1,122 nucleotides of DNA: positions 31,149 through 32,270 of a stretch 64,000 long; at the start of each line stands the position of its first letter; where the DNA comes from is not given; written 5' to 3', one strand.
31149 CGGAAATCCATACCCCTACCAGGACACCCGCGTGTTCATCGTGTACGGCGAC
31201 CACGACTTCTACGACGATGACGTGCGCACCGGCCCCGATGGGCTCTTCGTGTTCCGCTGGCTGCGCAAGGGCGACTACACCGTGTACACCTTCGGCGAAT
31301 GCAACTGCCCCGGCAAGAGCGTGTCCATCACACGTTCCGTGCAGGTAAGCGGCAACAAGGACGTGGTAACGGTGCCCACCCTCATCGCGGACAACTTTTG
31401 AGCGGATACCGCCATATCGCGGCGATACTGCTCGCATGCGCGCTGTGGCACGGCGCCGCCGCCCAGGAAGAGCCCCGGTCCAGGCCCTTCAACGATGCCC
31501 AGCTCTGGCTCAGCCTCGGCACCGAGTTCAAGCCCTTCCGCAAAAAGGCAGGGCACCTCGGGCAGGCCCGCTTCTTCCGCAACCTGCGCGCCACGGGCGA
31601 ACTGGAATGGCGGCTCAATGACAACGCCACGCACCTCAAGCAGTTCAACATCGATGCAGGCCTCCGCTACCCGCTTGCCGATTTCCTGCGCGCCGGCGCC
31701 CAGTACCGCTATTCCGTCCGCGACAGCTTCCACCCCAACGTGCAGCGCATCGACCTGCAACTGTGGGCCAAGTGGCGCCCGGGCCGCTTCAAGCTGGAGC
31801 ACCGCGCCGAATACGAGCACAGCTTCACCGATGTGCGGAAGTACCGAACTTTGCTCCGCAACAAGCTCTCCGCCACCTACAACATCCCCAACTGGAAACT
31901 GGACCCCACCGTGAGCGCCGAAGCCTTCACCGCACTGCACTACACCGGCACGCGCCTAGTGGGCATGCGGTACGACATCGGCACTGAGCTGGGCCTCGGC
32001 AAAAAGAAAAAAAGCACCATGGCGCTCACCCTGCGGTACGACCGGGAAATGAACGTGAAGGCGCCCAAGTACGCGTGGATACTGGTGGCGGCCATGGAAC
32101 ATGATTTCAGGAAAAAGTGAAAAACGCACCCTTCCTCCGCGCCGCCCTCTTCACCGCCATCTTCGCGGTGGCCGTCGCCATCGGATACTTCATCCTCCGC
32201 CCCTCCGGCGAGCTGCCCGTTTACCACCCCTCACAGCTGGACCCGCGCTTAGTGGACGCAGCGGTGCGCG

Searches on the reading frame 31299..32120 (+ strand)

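Call 19: search_protein_families(library=pfam, proteins=[window:31299-32120:+], max_evalue=0.0001)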
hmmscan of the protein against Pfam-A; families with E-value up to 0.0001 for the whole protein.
window:31299-32120:+ (273 aa): 1 family
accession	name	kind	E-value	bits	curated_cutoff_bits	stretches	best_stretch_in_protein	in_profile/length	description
PF10677.15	DUF2490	-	4.2e-16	59.7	29.8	1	88-240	9-169/186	Protein of unknown function (DUF2490)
